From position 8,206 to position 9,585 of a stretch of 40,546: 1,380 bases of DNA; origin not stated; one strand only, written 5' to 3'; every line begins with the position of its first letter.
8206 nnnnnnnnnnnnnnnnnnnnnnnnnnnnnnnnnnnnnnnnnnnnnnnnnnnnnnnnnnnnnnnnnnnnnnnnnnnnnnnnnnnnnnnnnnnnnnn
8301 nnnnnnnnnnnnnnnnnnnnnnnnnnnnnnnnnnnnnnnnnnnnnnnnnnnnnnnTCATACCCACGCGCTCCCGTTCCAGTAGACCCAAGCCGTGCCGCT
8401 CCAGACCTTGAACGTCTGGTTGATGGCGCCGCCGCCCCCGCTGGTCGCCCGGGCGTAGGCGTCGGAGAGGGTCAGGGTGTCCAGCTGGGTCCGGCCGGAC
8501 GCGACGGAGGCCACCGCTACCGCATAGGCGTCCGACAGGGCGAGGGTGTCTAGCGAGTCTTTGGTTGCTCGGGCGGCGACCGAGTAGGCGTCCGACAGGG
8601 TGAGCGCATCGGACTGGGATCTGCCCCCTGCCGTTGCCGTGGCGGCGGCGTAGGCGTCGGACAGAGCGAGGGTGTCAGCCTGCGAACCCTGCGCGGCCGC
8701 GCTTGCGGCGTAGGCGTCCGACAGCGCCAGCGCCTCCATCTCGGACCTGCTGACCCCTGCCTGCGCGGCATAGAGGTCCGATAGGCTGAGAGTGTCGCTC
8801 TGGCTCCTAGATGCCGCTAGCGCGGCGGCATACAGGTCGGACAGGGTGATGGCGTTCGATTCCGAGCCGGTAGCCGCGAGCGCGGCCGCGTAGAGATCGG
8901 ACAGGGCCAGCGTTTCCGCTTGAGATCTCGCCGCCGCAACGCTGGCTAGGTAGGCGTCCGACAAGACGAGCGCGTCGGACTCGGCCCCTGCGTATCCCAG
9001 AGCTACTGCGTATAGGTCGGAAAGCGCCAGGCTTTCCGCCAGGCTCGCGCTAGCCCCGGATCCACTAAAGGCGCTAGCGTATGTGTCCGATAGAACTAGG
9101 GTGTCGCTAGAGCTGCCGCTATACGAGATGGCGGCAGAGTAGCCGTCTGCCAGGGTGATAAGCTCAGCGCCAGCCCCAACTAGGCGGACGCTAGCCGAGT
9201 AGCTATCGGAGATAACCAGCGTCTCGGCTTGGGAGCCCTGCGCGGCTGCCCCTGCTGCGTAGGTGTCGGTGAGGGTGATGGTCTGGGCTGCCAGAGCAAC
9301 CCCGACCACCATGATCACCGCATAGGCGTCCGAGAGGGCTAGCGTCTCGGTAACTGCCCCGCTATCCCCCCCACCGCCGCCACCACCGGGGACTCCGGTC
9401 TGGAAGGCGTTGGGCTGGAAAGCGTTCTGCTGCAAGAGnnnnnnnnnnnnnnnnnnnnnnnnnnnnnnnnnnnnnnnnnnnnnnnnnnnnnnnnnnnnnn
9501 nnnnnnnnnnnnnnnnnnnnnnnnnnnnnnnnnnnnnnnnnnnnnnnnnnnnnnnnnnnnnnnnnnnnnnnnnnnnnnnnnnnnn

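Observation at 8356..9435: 15-unit tandem-repeat protein in the small-terminase slot, translationally coupled to TerL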

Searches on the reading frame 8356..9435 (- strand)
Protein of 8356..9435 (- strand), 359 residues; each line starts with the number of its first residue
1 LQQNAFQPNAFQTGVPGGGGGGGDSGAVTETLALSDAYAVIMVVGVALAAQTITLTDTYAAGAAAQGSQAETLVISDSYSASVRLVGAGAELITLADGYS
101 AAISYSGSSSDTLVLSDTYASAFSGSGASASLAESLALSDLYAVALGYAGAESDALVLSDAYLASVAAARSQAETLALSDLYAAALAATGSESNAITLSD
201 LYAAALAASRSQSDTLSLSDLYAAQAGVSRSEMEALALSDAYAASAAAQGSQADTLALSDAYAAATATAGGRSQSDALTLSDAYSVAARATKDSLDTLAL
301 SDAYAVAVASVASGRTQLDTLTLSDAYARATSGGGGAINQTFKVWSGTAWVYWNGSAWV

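Call 7: search_protein_families(library=pfam, proteins=[window:8356-9435:-], max_evalue=0.01)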
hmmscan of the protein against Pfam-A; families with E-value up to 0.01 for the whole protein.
window:8356-9435:- (359 aa): 0 families

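Call 8: search_protein_families(library=phrogs, proteins=[window:8356-9435:-], max_evalue=0.01)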
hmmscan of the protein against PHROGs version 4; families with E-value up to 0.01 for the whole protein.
window:8356-9435:- (359 aa): 0 families

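Call 10: search_dna_similar(query=window:8356-9435:-, collection=phages, mode=protein, max_rows=20, max_evalue=0.001)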
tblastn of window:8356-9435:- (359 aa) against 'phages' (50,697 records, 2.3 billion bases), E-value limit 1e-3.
No match.

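Call 13: find_homologous_proteins(query=window:8356-9435:-, max_evalue=0.001)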
Query window:8356-9435:- (359 aa): 23 proteins with E <= 0.001 among 8000 candidates.
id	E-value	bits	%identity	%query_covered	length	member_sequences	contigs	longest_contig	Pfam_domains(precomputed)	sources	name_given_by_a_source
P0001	3.7e-18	85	28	80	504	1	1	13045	-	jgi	-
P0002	5.2e-16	78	33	80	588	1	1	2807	-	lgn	-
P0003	3.9e-13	68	31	77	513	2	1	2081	-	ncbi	-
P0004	3.3e-12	65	35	56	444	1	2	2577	-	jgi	jgi:hypothetical protein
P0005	4.9e-12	65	32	77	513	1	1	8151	-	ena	-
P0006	1.3e-11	63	34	65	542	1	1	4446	PF13385.14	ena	-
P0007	3.9e-11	62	28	59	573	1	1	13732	-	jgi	jgi:hypothetical protein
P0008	6.0e-11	61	32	48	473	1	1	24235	-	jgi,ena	-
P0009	2.2e-10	59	32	67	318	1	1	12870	-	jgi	jgi:hypothetical protein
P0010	9.1e-10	57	24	94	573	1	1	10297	-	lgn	-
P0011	2.2e-8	53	43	33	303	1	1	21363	-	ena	-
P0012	2.8e-8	52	39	52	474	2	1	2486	-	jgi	-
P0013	3.5e-7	49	32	54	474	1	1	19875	-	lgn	-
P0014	1.0e-6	47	28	55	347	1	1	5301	-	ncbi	-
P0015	2.7e-6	46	31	70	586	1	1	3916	-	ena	-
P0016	2.7e-6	46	31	66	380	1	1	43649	-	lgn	-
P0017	4.3e-6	45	40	37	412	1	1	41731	-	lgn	-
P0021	2.7e-4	39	28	63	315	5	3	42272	-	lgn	-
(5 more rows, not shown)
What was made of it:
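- On [S/T]-D 20-aa repeat family of phages (phrog_12240-related): 23 hits at E down to 4e-18 (call 13).
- The word-indexed search found 23 hits (call 13).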

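Call 16: find_encoding_contigs(protein=P0016, flank=10000, max_places=2)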
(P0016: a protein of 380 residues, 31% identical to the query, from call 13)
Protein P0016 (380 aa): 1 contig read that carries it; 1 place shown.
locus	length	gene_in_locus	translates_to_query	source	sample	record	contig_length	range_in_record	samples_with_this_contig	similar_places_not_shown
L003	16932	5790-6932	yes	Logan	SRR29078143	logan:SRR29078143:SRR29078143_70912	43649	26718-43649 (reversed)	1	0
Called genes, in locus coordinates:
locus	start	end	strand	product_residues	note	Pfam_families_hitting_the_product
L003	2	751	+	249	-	?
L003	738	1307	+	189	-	PF08241:Methyltransf_11 (faint)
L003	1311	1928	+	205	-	PF24175:SU10_adaptor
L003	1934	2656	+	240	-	PF24175:SU10_adaptor (weak)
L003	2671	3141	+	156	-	-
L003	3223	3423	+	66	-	-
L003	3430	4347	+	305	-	-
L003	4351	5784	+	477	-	-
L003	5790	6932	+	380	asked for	-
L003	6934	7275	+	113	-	-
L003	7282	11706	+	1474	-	-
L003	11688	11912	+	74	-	-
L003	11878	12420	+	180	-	-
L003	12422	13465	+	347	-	-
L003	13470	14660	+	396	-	-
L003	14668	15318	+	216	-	-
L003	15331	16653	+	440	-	-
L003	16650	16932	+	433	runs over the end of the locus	-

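Call 17: find_encoding_contigs(protein=P0017, flank=10000, max_places=2)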
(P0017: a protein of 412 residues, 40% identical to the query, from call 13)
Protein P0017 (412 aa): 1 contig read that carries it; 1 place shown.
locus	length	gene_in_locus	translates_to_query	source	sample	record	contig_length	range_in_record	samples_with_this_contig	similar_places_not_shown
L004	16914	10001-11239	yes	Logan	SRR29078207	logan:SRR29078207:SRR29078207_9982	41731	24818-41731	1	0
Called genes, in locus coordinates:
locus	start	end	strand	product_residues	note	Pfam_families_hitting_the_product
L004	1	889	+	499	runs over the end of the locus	-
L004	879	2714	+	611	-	-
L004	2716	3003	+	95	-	PF13619:KTSC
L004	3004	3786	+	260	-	-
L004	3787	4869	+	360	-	-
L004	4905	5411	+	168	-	-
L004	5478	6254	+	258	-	PF03452:Anp1 (weak)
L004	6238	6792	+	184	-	PF13489:Methyltransf_23 (weak), PF08241:Methyltransf_11, PF13649:Methyltransf_25 (weak), PF13847:Methyltransf_31 (weak)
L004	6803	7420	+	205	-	-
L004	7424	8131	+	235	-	PF24175:SU10_adaptor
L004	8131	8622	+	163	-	-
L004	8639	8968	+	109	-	-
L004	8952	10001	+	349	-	-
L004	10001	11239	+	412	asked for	-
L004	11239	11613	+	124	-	-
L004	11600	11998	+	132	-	PF00959:Phage_lysozyme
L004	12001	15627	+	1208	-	-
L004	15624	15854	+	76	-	-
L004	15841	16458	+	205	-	-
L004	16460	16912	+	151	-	?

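Call 18: find_encoding_contigs(protein=P0011, flank=10000, max_places=2)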
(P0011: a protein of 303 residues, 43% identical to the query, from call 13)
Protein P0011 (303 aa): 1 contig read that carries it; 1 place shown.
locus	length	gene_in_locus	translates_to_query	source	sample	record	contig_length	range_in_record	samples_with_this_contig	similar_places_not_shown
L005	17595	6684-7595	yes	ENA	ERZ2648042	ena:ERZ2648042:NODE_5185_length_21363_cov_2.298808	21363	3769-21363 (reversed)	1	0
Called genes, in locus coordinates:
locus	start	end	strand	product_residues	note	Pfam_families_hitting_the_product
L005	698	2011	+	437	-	PF05065:Phage_capsid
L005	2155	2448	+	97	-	-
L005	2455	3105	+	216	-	-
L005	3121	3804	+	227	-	-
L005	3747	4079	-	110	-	-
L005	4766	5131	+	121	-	-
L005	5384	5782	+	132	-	-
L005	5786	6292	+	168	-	-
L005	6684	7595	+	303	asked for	-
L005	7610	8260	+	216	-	-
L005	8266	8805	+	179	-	-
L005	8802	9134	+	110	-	PF05521:Phage_HCP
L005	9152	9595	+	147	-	PF04883:HK97-gp10_like (weak)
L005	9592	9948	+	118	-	PF11367:Tail_completion_gp17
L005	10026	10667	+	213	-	PF08813:Phage_tail_3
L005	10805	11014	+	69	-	-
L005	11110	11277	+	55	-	-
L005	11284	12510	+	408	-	-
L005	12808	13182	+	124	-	-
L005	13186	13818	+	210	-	PF09343:DUF2460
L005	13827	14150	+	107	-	PF09931:Phage_phiJL001_Gp84_N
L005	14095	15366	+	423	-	PF09931:Phage_phiJL001_Gp84_N, PF13385:Laminin_G_3, PF09356:Phage_BR0599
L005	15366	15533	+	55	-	-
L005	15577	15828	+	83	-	-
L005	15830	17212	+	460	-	-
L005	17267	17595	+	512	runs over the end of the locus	PF13550:Phage-tail_3, PF23666:Rcc01698_C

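Call 23: search_protein_representatives(protein=window:8356-9435:-)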
Query: 359 residues. Proteins with E-value up to 0.001 (for the whole library): 694; up to 1e-10: 143; up to 1e-30: 4. The best 150 are listed.
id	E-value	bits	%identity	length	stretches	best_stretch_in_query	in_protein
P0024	4.2e-40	155.1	35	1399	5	131-306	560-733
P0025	1.7e-39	153.0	29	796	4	91-287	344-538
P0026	1.0e-34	137.4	30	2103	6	52-332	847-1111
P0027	1.3e-33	133.7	27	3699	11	32-287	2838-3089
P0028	1.9e-28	116.8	31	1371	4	24-303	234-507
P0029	2.7e-28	116.3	26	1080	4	28-329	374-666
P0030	1.5e-26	110.6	32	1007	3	27-324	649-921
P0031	2.7e-26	109.8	27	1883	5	27-327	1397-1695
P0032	4.7e-26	109.0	29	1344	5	153-333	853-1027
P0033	4.2e-25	105.8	34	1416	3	69-330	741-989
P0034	2.6e-24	103.2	27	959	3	27-223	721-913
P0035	6.2e-23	98.7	32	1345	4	111-311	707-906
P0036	1.1e-22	97.9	25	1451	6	38-298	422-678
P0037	2.4e-22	96.8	33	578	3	131-331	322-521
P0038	5.3e-22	95.6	29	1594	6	102-328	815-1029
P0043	2.3e-20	90.3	34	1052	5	48-304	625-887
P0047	2.0e-19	87.2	35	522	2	189-351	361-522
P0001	1.2e-18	84.7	30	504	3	98-329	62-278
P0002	1.6e-16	77.6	34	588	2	50-305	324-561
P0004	1.0e-12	65.1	36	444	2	121-336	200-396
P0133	1.5e-11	61.4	27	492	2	166-359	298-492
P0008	1.9e-11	61.0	34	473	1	130-345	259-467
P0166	2.2e-10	57.5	29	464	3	1-260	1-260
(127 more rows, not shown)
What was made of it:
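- On [S/T]-D 20-aa repeat family of phages (phrog_12240-related): 694 representatives at E<=1e-3 and 143 at E<=1e-10 (call 23).
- Closest known: Un-named [S/T]-D ~20-aa repeat family of uncultured phages. Same: Significant sequence similarity (calls 13, 23).
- The exhaustive HMMER scan found 694 cluster representatives at E<=1e-3, 143 at E<=1e-10 and 4 at E<=1e-30 (call 23).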

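Call 27: find_related_loci(query=window:8356-9435:-, collection=viral_contigs, flank=8000)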
Query window:8356-9435:- (359 aa) in viral_contigs; peptide patterns used: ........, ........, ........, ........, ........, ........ (x = any residue, [..] = any of these).
48 stretches matched a pattern, but none encodes a relative of the query by tblastn (E <= 1e-3).
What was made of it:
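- Tried and rejected: 48 pattern matches, none confirmed (call 27).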

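Call 37: search_solved_structures(query=window:8356-9435:-, max_evalue=10, show_alignments=2)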
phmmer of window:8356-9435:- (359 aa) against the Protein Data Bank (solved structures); distinct sequences matched with E-value up to 10: 4.
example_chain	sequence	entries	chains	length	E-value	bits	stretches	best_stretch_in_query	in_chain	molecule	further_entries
7zrz_CP1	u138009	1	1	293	0.24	14.7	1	5-43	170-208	tRNA-splicing endonuclease subunit Sen54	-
8gcr_A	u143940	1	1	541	1.2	12.4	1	303-343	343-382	Maltose/maltodextrin-binding periplasmic protein,Protein E6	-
7zsq_A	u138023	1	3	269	1.8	11.8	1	47-186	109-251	Purine nucleoside phosphorylase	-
1y8f_A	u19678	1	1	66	3.5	10.9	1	331-352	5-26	Unc-13 homolog A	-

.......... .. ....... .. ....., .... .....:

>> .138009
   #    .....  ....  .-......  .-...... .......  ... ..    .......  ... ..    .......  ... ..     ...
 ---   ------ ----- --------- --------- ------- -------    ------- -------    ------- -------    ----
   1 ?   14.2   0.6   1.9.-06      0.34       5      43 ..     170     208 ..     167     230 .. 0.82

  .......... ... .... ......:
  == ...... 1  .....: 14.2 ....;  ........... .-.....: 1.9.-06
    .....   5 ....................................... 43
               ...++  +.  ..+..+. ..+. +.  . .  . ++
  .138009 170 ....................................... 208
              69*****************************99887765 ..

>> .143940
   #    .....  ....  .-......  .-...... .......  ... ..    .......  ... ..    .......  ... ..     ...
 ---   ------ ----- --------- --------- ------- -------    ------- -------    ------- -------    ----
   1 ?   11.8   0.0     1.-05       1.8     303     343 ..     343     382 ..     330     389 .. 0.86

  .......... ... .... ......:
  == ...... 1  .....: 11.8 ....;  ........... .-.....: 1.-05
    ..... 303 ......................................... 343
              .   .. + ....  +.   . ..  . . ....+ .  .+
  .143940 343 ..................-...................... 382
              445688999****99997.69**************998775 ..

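Call 40: search_protein_families(library=ncbifam, proteins=[window:8356-9435:-], max_evalue=0.05)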
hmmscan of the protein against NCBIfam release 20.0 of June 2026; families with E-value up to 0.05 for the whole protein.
window:8356-9435:- (359 aa): 5 families
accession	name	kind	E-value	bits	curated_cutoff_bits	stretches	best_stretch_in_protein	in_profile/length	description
NF033609.2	MSCRAMM_ClfA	exception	0.00015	19.6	1150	1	94-285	600-788/934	MSCRAMM family adhesin clumping factor ClfA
NF033849.1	ser_rich_anae_1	subfamily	0.0032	14.9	650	1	57-335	301-574/1163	serine-rich protein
NF000535.3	MSCRAMM_SdrC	exception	0.0066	14.5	1700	1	97-291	710-908/963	MSCRAMM family adhesin SdrC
NF012181.0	MSCRAMM_SdrD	exception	0.0088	13.5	2500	1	96-287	1115-1320/1379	MSCRAMM family adhesin SdrD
NF010314.2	PRK13751.2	equivalog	0.05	13.7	150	0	122-196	10-84/116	mercuric ion transporter MerT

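Call 42: search_protein_families(library=pfam, alignment_id=A2, max_evalue=0.001)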
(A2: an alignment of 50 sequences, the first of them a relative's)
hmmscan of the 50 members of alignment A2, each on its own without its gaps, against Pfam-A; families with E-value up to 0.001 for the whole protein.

A. member 1, P0024 (1399 aa): 0 families

B. families by the number of members that match (of 50 scanned): 18 families
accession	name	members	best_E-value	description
PF13385.13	Laminin_G_3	8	1.1e-34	Concanavalin A-like lectin/glucanases superfamily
PF22916.2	UTP25_NTPase-like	1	1.7e-98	UTP25, NTP hydrolase-like domain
PF06862.17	Utp25_C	1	7.4e-49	Utp25, C-terminal domain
PF05100.17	Phage_tail_L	1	7.3e-36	Phage minor tail protein L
PF23148.1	Gp77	1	7.9e-12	Podophage GP4 fiber-tail adaptor protein gp77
PF00722.28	Glyco_hydro_16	1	1.5e-11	Glycosyl hydrolases family 16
PF00622.36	SPRY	1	1.2e-10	SPRY domain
PF19956.5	EAD2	1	4.9e-07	Effector-associated domain 2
PF11728.13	ArAE_1_C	1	2.1e-05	Putative aromatic acid exporter C-terminal domain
PF10978.13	DUF2785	1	3.9e-05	Protein of unknown function (DUF2785)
PF02186.21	TFIIE_beta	1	0.00011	TFIIE beta subunit core domain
PF11452.13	DUF3000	1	0.00021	Protein of unknown function (DUF3000)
PF08454.17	RIH_assoc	1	0.00028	RyR and IP3R Homology associated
PF03231.18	Tospov_NS-S_N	1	0.00028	Tospovirus non-structural protein NS-S-like, N-terminal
PF02210.31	Laminin_G_2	1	0.00037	Laminin G domain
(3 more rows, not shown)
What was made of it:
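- Single members carry Phage_tail_L, the podophage GP4 fibre-tail adaptor Gp77, or GH16 (call 42).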

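Call 43: predict_structure(alignment_id=A1)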
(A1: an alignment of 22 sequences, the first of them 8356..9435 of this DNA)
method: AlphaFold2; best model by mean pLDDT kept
length: 359 residues; sequences in the alignment: 22
mean_pLDDT: 52.4   pTM: 0.52
mean pLDDT of the five models: 52.4, 46.9, 38.2, 36.7, 33.1
residues with pLDDT >= 90: 0; 70-90: 51; 50-70: 134; < 50: 174
segments of 3 or more residues with pLDDT < 50: 1-53, 55-70, 79-103, 105-107, 124-132, 263-274, 289-294, 303-316, 326-350
pLDDT, mean of each block of 10 residues (from residue 1): 37 42 43 37 32 42 36 56 38 31 49 64 43 65 59 70 62 70 68 74 69 71 64 67 55 61 46 54 53 55 50 47 51 33 40 53
secondary structure, 60 per line:
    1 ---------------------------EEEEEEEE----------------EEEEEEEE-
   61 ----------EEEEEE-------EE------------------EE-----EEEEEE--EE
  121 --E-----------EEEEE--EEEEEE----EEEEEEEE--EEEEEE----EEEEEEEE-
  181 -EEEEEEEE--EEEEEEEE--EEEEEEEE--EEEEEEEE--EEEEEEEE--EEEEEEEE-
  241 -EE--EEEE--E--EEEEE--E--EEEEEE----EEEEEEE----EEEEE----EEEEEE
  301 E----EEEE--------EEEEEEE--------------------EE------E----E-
elements in order: E28-35 E52-59 E71-76 E111-116 E135-139 E142-147 E152-159 E162-167 E172-179 E182-189 E192-199 E202-209 E212-219 E222-229 E232-239 E246-249 E255-259 E265-270 E275-281 E286-290 E295-301 E306-309 E318-324
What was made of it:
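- The structural model is a monomer of only moderate confidence, and the first model had pLDDT 52 (call 43).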

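Call 48: fold_search(model_id=the predicted structure, library=pdb)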
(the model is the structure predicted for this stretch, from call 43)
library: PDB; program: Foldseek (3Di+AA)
matches with E <= 10: 36; with E <= 0.001: 0
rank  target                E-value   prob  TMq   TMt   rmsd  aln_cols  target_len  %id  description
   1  5gkd_A                6.6e-01  0.21  0.24  0.14  11.1       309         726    9  Structure of PL6 family alginate lyase AlyGC (released 2017-02-08)
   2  6obn_C                1.3e+00  0.16  0.24  0.29  11.1       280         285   10  The crystal structure of coexpressed SDS22:PP1 complex (released 2019-09-18)
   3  3a79_A                1.8e+00  0.13  0.24  0.18  10.3       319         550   12  Crystal structure of TLR2-TLR6-Pam2CSK4 complex (released 2009-11-24)
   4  8tzh_A                1.8e+00  0.13  0.23  0.08   9.7       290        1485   10  Structure of full-length LRRK2 bound to MLi-2 (I2020T mutant) (released 2023-12-06)
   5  8tzf_A                2.0e+00  0.15  0.25  0.08   9.3       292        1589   12  Structure of full length LRRK2 bound to GZD-824 (I2020T mutant) (released 2023-12-06)
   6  6g9l_A                2.4e+00  0.02  0.11  0.06  16.0       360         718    9  Structure of homomeric mLRRC8A volume-regulated anion channel at 5.01 A resolution (released 2018-05-16)
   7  8vh5_A                3.2e+00  0.08  0.21  0.06  10.3       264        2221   13  Cryo-EM structure of Rab12-LRRK2 complex in the LRRK2 dimer state (released 2024-10-09)
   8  4nkg_A                3.7e+00  0.16  0.24  0.34   8.7       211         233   14  Crystal structure of SspH1 LRR domain in complex PKN1 HR1b domain (released 2013-12-11)
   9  3vq2_A                3.9e+00  0.06  0.20  0.14  11.6       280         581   10  Crystal structure of mouse TLR4/MD-2/LPS complex (released 2012-05-09)
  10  4g8a_B                4.1e+00  0.02  0.14  0.10  11.9       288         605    9  Crystal structure of human TLR4 polymorphic variant D299G and T399I in complex with MD-2 and LPS (released 2012-10-17)
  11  3vq1_A                4.3e+00  0.03  0.16  0.11  12.2       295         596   11  Crystal structure of mouse TLR4/MD-2/lipid IVa complex (released 2012-05-09)
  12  8w1z_A                4.5e+00  0.08  0.26  0.17  11.3       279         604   10  Structure of a LGR dimer from Caenorhabditis elegans in apo state (released 2025-12-24)
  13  2z64_A                4.5e+00  0.04  0.18  0.13  13.1       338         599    9  Crystal structure of mouse TLR4 and mouse MD-2 complex (released 2007-09-18)
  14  9ijj_4O               4.7e+00  0.15  0.26  0.20   6.7       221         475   10  In situ structure of the central apparatus in mouse sperm axoneme. (released 2025-06-04)
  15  4nkh_E                4.7e+00  0.10  0.23  0.32  10.1       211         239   18  Crystal structure of SspH1 LRR domain (released 2013-12-11)
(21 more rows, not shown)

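Call 67: find_encoding_contigs(protein=P0021, flank=10000, max_places=1)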
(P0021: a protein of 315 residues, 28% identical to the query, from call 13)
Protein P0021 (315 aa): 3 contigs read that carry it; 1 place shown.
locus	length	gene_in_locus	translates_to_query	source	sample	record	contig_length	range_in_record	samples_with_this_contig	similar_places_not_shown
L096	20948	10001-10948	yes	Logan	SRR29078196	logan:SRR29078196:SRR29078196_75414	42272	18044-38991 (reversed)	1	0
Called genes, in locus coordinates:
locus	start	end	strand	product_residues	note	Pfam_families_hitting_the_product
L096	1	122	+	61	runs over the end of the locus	-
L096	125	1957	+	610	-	-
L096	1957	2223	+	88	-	PF13619:KTSC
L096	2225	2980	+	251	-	-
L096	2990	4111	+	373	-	-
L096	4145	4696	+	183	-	-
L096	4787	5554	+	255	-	-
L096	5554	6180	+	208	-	-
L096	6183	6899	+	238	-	PF24175:SU10_adaptor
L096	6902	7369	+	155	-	-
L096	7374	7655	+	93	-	-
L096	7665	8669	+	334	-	-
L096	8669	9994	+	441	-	PF13229:Beta_helix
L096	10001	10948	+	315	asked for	-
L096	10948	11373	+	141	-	PF00959:Phage_lysozyme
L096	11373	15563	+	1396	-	-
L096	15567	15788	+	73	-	-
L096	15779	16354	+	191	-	-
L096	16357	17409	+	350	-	-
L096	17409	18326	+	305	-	-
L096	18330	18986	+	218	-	-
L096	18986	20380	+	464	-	-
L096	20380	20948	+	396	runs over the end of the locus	-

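Call 68: find_encoding_contigs(protein=P0008, flank=10000, max_places=1)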
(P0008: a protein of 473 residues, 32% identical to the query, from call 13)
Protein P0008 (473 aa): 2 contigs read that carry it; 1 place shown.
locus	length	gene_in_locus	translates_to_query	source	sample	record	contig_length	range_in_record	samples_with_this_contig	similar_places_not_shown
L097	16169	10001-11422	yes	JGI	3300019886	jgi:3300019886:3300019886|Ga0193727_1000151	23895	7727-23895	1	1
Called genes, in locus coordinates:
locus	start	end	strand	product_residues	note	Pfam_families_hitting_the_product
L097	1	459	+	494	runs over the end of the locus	-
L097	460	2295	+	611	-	-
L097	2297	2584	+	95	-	PF13619:KTSC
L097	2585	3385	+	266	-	-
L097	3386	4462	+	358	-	-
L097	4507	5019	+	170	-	-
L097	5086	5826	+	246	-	-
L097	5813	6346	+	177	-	PF08241:Methyltransf_11 (weak), PF13489:Methyltransf_23 (weak)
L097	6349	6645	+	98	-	-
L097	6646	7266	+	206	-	PF24175:SU10_adaptor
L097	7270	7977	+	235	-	PF24175:SU10_adaptor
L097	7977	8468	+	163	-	-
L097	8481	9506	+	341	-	-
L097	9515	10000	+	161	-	-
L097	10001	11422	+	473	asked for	-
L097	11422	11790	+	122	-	-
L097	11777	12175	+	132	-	PF00959:Phage_lysozyme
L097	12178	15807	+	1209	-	-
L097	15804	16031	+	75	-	-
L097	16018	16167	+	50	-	?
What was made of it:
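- In the SU10-adaptor podophages L003, L004, L096 and L097 the gene lies in the tail module, next to a Beta_helix protein, a lysozyme and a 1200-1470-aa protein (calls 16, 17, 67, 68). In the SU10-adaptor podophages it lies in the tail module after the adaptors (calls 16, 17, 67, 68).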

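Call 69: find_encoding_contigs(protein=P0013, flank=10000, max_places=1)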
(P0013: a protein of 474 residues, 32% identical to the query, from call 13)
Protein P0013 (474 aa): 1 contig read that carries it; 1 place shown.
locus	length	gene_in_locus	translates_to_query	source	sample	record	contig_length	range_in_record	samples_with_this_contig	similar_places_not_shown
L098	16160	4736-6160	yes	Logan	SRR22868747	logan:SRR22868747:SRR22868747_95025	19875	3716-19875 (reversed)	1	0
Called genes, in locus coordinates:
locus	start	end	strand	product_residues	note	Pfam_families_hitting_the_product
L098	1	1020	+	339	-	?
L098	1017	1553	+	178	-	-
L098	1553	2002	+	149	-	-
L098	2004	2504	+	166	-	-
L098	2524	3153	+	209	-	-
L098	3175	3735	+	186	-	-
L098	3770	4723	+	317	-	-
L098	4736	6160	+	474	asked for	-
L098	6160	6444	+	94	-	-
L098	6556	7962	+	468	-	-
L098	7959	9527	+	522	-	PF05133:SPP1_portal (faint)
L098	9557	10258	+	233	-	-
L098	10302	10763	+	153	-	-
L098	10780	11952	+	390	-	-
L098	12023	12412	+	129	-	-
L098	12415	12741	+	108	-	-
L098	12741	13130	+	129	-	-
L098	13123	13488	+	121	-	-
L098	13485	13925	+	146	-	-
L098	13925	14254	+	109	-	-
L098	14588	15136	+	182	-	-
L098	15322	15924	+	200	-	PF24117:DUF7391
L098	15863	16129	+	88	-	-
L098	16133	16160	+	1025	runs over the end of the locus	PF10145:PhageMin_Tail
